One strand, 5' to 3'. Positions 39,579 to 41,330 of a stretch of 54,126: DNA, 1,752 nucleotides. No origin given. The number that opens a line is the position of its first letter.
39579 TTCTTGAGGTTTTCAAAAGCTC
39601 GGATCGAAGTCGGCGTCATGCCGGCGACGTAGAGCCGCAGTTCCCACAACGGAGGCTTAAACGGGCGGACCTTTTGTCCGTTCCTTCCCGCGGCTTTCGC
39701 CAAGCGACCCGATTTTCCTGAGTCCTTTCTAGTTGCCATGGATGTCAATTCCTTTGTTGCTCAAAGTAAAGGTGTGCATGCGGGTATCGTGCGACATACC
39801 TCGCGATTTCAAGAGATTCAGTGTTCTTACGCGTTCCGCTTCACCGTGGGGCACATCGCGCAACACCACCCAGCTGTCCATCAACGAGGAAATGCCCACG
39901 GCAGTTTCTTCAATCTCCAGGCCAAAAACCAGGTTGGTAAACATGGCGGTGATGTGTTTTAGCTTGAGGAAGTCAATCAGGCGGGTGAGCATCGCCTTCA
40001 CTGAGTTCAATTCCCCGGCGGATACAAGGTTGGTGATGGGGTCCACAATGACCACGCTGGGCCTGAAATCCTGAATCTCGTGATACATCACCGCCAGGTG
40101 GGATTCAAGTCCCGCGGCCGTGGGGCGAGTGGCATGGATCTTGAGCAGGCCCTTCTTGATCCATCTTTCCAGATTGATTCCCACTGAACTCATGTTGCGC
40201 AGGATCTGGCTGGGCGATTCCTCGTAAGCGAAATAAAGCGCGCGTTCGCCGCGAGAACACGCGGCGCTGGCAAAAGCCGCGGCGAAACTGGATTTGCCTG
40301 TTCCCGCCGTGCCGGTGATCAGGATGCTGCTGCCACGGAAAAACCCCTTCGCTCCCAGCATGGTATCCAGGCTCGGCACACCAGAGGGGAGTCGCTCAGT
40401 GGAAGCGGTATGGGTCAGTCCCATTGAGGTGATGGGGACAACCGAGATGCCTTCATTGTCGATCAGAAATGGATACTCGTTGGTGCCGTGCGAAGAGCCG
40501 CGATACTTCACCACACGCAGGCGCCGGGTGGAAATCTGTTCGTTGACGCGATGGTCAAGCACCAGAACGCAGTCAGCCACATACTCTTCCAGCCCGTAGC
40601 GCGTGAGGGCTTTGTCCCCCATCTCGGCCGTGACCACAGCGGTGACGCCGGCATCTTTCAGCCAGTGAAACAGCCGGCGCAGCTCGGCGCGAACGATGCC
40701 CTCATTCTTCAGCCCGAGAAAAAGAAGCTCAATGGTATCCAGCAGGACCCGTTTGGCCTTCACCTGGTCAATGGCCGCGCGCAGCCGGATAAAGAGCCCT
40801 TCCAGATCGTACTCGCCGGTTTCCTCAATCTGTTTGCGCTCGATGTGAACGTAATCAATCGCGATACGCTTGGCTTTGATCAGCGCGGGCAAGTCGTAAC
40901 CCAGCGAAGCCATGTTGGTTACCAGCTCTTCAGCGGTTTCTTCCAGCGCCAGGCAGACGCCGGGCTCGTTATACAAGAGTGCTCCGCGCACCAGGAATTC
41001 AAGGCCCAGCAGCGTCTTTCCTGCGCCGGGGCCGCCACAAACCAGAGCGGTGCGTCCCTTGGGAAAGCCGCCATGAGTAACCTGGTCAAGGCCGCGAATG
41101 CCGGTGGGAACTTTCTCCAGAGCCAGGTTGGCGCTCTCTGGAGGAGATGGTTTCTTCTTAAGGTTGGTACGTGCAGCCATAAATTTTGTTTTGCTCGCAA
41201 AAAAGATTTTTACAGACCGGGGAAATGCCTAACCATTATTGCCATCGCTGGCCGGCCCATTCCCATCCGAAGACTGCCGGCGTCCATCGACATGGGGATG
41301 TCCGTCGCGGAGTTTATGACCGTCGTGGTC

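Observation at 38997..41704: KaiA-less kaiC-kaiB pair sandwiched between two degenerate receiver-domain proteins in one tight operon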

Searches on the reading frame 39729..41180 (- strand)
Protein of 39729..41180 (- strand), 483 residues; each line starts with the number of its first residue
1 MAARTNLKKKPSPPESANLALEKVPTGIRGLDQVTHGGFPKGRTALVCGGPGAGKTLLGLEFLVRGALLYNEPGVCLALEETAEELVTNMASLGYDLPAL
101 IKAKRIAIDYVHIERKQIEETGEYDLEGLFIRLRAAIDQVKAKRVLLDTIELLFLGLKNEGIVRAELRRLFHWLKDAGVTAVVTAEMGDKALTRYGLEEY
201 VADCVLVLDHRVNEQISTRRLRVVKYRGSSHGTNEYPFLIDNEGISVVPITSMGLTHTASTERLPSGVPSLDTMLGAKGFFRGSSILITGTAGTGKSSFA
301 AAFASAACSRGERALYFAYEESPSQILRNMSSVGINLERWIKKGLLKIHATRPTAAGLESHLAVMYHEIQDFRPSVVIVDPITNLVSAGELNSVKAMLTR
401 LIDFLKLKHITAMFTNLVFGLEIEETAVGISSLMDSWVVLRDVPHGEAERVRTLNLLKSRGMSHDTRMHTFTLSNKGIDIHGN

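Call 3: search_protein_families(library=pfam, proteins=[window:39729-41180:-], max_evalue=1)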
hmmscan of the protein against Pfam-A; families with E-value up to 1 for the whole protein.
window:39729-41180:- (483 aa): 34 families (the best 25 are shown)
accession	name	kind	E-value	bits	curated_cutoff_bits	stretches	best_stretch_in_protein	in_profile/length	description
PF06745.19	ATPase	-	6.1e-110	366.5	26.6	2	24-250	1-229/231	KaiC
PF13481.12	AAA_25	-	2.3e-16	60.4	27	2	278-404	27-172/195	AAA domain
PF03796.21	DnaB_C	-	7.7e-12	45.6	27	2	24-93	2-70/255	DnaB-like helicase C terminal domain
PF13191.12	AAA_16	-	1.8e-07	32.3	32.6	1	282-406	23-128/167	AAA ATPase domain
PF13401.12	AAA_22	-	2.8e-07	31.3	27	1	284-407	6-110/130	AAA domain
PF00154.27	RecA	-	3.4e-07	30.4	27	2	17-64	26-74/262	recA bacterial DNA recombination protein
PF09848.15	SLFN-g3_helicase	-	1.3e-05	25.1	24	2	44-65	3-24/354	Schlafen group 3, DNA/RNA helicase domain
PF13238.12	AAA_18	-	0.00013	22.9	29.4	1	286-315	1-29/128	AAA domain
PF13479.12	AAA_24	-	0.00014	22.2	27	1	284-322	3-33/195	AAA domain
PF07088.17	GvpD_P-loop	-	0.00016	22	24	1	41-220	9-184/189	GvpD gas vesicle protein, P-loop domain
PF00004.35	AAA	-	0.00027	21.8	21.2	1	286-417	1-110/131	ATPase family associated with various cellular activities (AAA)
PF01695.23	IstB_IS21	-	0.00056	19.9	24.1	1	284-319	93-128/238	IstB-like ATP binding protein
PF13604.12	AAA_30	-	0.00061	20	27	1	286-340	21-76/191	AAA domain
PF20720.3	nSTAND3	-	0.0007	19.8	27.2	1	285-326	19-57/155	Novel STAND NTPase 3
PF05625.17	PAXNEB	-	0.0011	18.5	28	1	266-330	21-85/366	PAXNEB protein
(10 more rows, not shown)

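Call 4: search_protein_families(library=ncbifam, proteins=[window:39729-41180:-], max_evalue=1)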
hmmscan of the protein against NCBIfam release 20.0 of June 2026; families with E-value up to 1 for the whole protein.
window:39729-41180:- (483 aa): 42 families (the best 25 are shown)
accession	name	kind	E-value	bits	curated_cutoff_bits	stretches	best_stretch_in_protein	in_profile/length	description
NF006799.0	PRK09302.1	equivalog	5.4e-199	662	408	1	18-481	7-472/515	circadian clock protein KaiC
TIGR02655.1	circ_KaiC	equivalog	4.4e-102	342.2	546.25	1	22-481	1-462/484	circadian clock protein KaiC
TIGR03880.1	KaiC_arch_3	hypoth_equivalog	4.2e-56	190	249.45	2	27-248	1-218/224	KaiC domain-containing protein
TIGR03877.1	thermo_KaiC_1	hypoth_equivalog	6.7e-46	156.7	307.25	3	22-249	2-234/238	KaiC domain-containing protein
TIGR03881.1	KaiC_arch_4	hypoth_equivalog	6.1e-36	124.2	247.8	2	23-247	2-228/231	KaiC domain-containing protein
NF004723.0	PRK06067.1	subfamily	3.8e-29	101.9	194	2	259-471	11-225/243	flagellar accessory protein FlaH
NF052589.1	ArlH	equivalog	2.8e-25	89.4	215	2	32-250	10-226/229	archaellum protein ArlH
TIGR03878.1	thermo_KaiC_2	hypoth_equivalog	2.1e-18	66.5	232.2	2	279-416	32-173/259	KaiC domain-containing protein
TIGR00416.1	sms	equivalog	8.5e-16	57.7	403.05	2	257-410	69-213/454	DNA repair protein RadA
TIGR03600.1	phage_DnaB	exception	1.4e-12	47.3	498.65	2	21-91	174-243/421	phage replicative helicase, DnaB family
TIGR00665.1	DnaB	equivalog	2.8e-10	39.6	385.25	2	20-92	174-245/435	replicative DNA helicase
NF004629.0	PRK05973.1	equivalog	6.3e-10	38.5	156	2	41-99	63-120/237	DNA helicase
NF005852.0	PRK07773.1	equivalog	1.6e-09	36.6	780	2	20-92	196-267/886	replicative DNA helicase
NF006306.0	PRK08506.1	equivalog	7.4e-09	34.7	596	2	18-92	169-241/472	replicative DNA helicase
NF006861.0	PRK09361.1-1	equivalog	1.9e-08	34.1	278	2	22-65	3-46/235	DNA repair and recombination protein RadB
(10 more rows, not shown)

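Call 12: search_solved_structures(query=window:39729-41180:-, max_evalue=1e-20, show_alignments=2)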
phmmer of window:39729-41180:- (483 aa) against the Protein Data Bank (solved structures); distinct sequences matched with E-value up to 1e-20: 43.
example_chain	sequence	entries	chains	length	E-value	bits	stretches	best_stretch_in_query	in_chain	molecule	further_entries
8db3_A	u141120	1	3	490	2.1e-165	554.1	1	21-480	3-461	Circadian clock protein KaiC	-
8dba_A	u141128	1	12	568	2.7e-165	553.7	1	20-480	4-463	Circadian clock protein KaiC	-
8fwi_A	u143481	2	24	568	3.5e-164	550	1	20-480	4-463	Circadian clock protein KaiC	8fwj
8zn5_B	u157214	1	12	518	7.2e-108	364.4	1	12-480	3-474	KaiC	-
8zn6_F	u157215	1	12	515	1.7e-98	333.5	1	11-480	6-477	KaiC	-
7dy1_A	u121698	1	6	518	2.5e-98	332.9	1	5-481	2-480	Circadian clock protein kinase KaiC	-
4o0m_A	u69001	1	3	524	2.6e-98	332.9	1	5-481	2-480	Circadian clock protein kinase KaiC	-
5jwq_A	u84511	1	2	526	6.9e-98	331.5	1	5-481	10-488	Circadian clock protein kinase KaiC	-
8jon_A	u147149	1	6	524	8.7e-95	321.3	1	20-480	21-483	Circadian clock oscillator protein KaiC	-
3jzm_A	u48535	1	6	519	6.5e-94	318.4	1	15-481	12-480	Circadian clock protein kinase kaiC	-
1u9i_A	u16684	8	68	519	6.5e-94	318.4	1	15-481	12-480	KaiC | Circadian clock protein kinase kaiC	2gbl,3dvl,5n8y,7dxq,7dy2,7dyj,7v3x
1tf7_A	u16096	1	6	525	6.8e-94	318.3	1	15-481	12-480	KaiC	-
7dyi_A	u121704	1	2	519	9e-94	317.9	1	15-481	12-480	Circadian clock protein kinase KaiC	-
3k0f_A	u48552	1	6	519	1.1e-93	317.7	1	15-481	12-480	Circadian clock protein kinase KaiC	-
7wdc_A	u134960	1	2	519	1.2e-93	317.6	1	15-481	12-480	Circadian clock protein kinase KaiC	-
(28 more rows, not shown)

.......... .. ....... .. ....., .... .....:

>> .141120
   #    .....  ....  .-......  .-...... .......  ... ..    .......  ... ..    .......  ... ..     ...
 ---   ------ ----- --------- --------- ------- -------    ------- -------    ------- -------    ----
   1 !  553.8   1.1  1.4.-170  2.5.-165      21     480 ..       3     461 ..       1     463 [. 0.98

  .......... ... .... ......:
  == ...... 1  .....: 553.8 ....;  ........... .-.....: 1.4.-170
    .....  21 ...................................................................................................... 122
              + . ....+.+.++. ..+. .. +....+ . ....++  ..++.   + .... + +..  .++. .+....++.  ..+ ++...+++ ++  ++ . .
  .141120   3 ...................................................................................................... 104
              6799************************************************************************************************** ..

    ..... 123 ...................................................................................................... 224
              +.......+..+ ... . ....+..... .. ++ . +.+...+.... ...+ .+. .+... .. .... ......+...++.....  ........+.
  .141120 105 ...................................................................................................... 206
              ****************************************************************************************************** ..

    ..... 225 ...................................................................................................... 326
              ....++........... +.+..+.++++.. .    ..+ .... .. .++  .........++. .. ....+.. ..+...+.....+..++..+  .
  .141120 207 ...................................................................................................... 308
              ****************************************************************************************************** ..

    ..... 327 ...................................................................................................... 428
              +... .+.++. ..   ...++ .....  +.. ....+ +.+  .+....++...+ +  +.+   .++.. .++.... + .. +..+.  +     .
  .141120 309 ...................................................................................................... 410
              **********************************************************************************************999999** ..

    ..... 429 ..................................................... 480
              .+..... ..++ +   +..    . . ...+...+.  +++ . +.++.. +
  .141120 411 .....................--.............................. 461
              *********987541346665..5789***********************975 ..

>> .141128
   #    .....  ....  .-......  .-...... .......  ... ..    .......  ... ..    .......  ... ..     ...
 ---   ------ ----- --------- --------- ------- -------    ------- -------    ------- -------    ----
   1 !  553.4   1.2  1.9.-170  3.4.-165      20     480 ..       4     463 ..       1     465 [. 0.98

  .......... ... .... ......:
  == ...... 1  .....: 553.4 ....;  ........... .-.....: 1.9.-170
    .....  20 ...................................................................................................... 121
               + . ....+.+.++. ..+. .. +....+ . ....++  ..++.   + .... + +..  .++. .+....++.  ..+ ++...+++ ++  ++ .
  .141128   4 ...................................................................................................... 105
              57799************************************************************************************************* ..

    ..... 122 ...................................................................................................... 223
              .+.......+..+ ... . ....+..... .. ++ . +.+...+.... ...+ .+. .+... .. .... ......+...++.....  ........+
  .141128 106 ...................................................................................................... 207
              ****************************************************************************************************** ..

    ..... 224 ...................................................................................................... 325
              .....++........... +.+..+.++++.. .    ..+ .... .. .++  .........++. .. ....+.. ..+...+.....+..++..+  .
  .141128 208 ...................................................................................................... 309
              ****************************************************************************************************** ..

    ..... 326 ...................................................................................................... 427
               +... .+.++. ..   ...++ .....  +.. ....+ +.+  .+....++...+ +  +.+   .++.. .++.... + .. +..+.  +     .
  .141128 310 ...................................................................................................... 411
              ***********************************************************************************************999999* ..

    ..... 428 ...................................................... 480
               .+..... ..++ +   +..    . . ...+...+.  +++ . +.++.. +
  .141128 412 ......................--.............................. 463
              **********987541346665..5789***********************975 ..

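Call 20: find_related_loci(query=window:39729-41180:-, collection=genome_contigs, flank=5000)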
Query window:39729-41180:- (483 aa) in genome_contigs; peptide patterns used: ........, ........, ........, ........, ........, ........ (x = any residue, [..] = any of these).
179 stretches matched a pattern; 39 encode a relative of the query (tblastn E <= 1e-3); 38 distinct loci.
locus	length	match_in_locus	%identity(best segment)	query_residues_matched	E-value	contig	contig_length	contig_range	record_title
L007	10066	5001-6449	89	1-483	0e+0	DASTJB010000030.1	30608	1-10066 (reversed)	MAG TPA_asm: Candidatus Angelobacter sp. isolate SMAG_U1311 k141_1415073, whole genome shotgun sequence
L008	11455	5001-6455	86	1-483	0e+0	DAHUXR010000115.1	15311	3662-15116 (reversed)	MAG TPA_asm: Acidobacteriaceae bacterium isolate clean1655 NODE_115_length_15311_cov_4.422936, whole genome shotgun sequ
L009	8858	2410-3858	83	1-483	0e+0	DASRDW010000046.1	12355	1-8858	MAG TPA_asm: Candidatus Angelobacter sp. isolate SMAG_U9990 k141_2001629, whole genome shotgun sequence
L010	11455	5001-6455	86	1-483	0e+0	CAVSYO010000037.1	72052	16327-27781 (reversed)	MAG: Terriglobia bacterium isolate MFD05513.bin.2.127 genome assembly, contig: contig_54509, whole genome shotgun sequen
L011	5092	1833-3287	85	1-483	0e+0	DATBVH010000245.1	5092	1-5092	MAG TPA_asm: Candidatus Angelobacter sp. isolate SMAG_U7509 k141_3278085, whole genome shotgun sequence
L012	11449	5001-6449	85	2-483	0e+0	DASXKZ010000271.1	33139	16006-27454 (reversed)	MAG TPA_asm: Candidatus Angelobacter sp. isolate SMAG_U5289 k141_3467696, whole genome shotgun sequence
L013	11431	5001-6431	86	8-483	0e+0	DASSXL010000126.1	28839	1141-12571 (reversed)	MAG TPA_asm: Candidatus Angelobacter sp. isolate SMAG_U649 k141_84428, whole genome shotgun sequence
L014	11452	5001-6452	85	1-483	0e+0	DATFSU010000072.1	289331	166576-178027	MAG TPA_asm: Candidatus Angelobacter sp. isolate SMAG_U9392 k141_5944158, whole genome shotgun sequence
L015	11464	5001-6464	85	1-483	0e+0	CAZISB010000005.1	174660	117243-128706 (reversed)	MAG TPA_asm: uncultured Acidobacteriaceae bacterium isolate SRP272529_co2_232 genome assembly, contig: NODE_49_length_17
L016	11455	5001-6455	84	1-483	0e+0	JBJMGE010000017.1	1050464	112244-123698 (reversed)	MAG: Terriglobales bacterium isolate H1_18_all_fractions_metab_conc_57_55_29 k255_7803536, whole genome shotgun sequence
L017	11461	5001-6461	83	1-483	0e+0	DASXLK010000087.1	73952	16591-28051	MAG TPA_asm: Candidatus Angelobacter sp. isolate SMAG_U5300 k141_50400, whole genome shotgun sequence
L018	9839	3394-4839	84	1-483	0e+0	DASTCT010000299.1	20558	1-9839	MAG TPA_asm: Candidatus Angelobacter sp. isolate SMAG_U800 k141_467343, whole genome shotgun sequence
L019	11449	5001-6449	85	1-483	0e+0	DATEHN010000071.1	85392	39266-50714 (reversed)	MAG TPA_asm: Candidatus Angelobacter sp. isolate SMAG_U8812 k141_2133549, whole genome shotgun sequence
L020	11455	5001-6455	85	1-483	0e+0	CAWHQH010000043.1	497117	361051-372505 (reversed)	MAG: Terriglobia bacterium isolate MFD08416.bin.2.48 genome assembly, contig: contig_7866, whole genome shotgun sequence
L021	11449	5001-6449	82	2-483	0e+0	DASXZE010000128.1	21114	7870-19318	MAG TPA_asm: Candidatus Angelobacter sp. isolate SMAG_U4843 k141_299181, whole genome shotgun sequence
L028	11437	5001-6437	78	2-482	0e+0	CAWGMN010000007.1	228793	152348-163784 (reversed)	MAG: Terriglobia bacterium isolate MFD01213.bin.1.135 genome assembly, contig: contig_19810, whole genome shotgun sequen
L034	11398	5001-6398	75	17-483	0e+0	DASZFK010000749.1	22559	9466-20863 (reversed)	MAG TPA_asm: Candidatus Angelobacter sp. isolate SMAG_U6520 k141_5306462, whole genome shotgun sequence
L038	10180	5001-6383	60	21-481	0e+0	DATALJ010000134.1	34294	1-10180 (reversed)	MAG TPA_asm: Bacteroidales bacterium isolate SMAG_U6961 k141_136173, whole genome shotgun sequence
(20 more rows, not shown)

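Call 60: search_protein_families(library=pfam, proteins=[L038:7401-8717:+, L038:4968-6674:+, L028:3105-3803:+, L028:7918-9711:-, L028:7255-7575:+, L028:4473-4883:+, L028:2459-2821:-, L028:6412-6897:+, L034:7138-8457:-, L034:4326-4724:-], max_evalue=0.01)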
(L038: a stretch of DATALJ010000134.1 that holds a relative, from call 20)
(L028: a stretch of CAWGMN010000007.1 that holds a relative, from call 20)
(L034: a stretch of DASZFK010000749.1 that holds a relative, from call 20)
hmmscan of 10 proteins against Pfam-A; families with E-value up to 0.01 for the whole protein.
L038:7401-8717:+ (438 aa): 12 families
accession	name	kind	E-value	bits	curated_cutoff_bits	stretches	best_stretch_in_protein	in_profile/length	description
PF02518.31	HATPase_c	-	5.4e-26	91.7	26.4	1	311-419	3-109/111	Histidine kinase-, DNA gyrase B-, and HSP90-like ATPase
PF00989.32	PAS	-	7.1e-09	36.1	22.6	1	57-142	3-89/113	PAS fold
PF13426.13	PAS_9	-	9e-09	36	27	1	67-164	3-103/103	PAS domain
PF08448.16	PAS_4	-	2.4e-08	34.6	23.1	1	64-166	4-109/110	PAS fold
PF00512.31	HisKA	-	3.3e-08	33.9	26.9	1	197-263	2-65/66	His Kinase A (phospho-acceptor) domain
PF24820.1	Diguanyl_cycl_sensor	-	4.5e-07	30.2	28.1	1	60-119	1-60/109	Diguanylate cyclase-like sensor domain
PF13188.13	PAS_8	-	9.5e-05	22.6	21.8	1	57-106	3-49/65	PAS domain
PF12860.13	PAS_7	-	0.00057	20.4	27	1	61-105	1-46/115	PAS fold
PF13589.12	HATPase_c_3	-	0.0013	19.2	25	1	318-385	7-75/137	Histidine kinase-, DNA gyrase B-, and HSP90-like ATPase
PF13581.12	HATPase_c_2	-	0.002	18.6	27.4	0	321-396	39-111/127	Histidine kinase-like ATPase domain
PF14501.12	HATPase_c_5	-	0.0024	18.2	22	1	315-406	7-91/102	GHKL domain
PF11899.13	DUF3419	-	0.003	17.2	28.2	1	98-205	81-189/385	Protein of unknown function (DUF3419)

L038:4968-6674:+ (568 aa): 22 families
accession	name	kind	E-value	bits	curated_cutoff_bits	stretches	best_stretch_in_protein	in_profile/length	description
PF06745.19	ATPase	-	1.2e-104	349.1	26.6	2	16-241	2-229/231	KaiC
PF13481.12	AAA_25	-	3.6e-19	69.6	27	2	269-404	27-182/195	AAA domain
PF03796.21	DnaB_C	-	3.7e-11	43.3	27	1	255-325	2-71/255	DnaB-like helicase C terminal domain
PF00154.27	RecA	-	6.3e-09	36.1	27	2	240-330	18-106/262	recA bacterial DNA recombination protein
PF13401.12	AAA_22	-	1.4e-06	29.1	27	1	35-178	7-124/130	AAA domain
PF13191.12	AAA_16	-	6.3e-06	27.2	32.6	0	262-302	12-52/167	AAA ATPase domain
PF05729.18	NACHT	-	3.7e-05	24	26.7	0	277-410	3-128/167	NACHT domain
PF20720.3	nSTAND3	-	0.00013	22.1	27.2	0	277-316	20-56/155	Novel STAND NTPase 3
PF24883.2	NPHP3_N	-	0.00019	22.1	24.8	0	278-313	26-61/164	Nephrocystin 3, N-terminal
PF09848.15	SLFN-g3_helicase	-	0.0002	21.2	24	0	277-319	4-48/354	Schlafen group 3, DNA/RNA helicase domain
PF12775.13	AAA_7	-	0.00041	20.4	25.8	0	32-59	32-58/181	P-loop containing dynein motor region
PF13238.12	AAA_18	-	0.00045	21.1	29.4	0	277-311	1-34/128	AAA domain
PF07728.20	AAA_5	-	0.00082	19.8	22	0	280-337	5-61/139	AAA domain (dynein-related subfamily)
PF00004.35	AAA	-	0.0016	19.3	21.2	0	277-400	1-96/131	ATPase family associated with various cellular activities (AAA)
PF07088.17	GvpD_P-loop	-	0.0026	18.1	24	0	33-55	10-32/189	GvpD gas vesicle protein, P-loop domain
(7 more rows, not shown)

L028:3105-3803:+ (232 aa): 2 families
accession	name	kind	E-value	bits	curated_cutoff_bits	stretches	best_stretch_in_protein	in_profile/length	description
PF13545.12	HTH_Crp_2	-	9.4e-14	51.6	27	1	147-213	1-69/70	Crp-like helix-turn-helix domain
PF23965.1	DUF7293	-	0.0029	18.1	27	0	161-176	21-36/54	Family of unknown function (DUF7293)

L028:7918-9711:- (597 aa): 4 families
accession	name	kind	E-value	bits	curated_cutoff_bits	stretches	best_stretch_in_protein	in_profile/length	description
PF07228.17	SpoIIE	-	7.4e-44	150.4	25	1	390-579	3-191/192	Stage II sporulation protein E (SpoIIE)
PF01590.32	GAF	-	8e-23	81.9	22.4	2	189-325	1-133/133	GAF domain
PF13185.12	GAF_2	-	4.2e-19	69.6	28.6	1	188-326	2-136/136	GAF domain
PF13492.12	GAF_3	-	1.9e-14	54.7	27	1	189-327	1-129/129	GAF domain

L028:7255-7575:+ (106 aa): 1 family
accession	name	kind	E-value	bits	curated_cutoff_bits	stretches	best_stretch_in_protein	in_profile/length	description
PF12728.13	HTH_17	-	0.0018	19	27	1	25-68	5-49/51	Helix-turn-helix domain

L028:4473-4883:+ (136 aa): 0 families

L028:2459-2821:- (120 aa): 1 family
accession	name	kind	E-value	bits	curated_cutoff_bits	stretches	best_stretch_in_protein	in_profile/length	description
PF00072.30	Response_reg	-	0.00049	20.7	30.2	1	9-84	1-76/111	Response regulator receiver domain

L028:6412-6897:+ (161 aa): 1 family
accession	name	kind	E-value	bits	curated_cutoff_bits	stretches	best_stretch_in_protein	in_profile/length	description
PF07689.18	KaiB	-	4.2e-25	87.7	27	1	73-153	1-81/82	KaiB domain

L034:7138-8457:- (439 aa): 1 family
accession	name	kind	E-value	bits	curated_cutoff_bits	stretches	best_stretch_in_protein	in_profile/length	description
PF03575.23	Peptidase_S51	-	1.2e-12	48.4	23.9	1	85-267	16-205/206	Peptidase family S51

L034:4326-4724:- (132 aa): 0 families
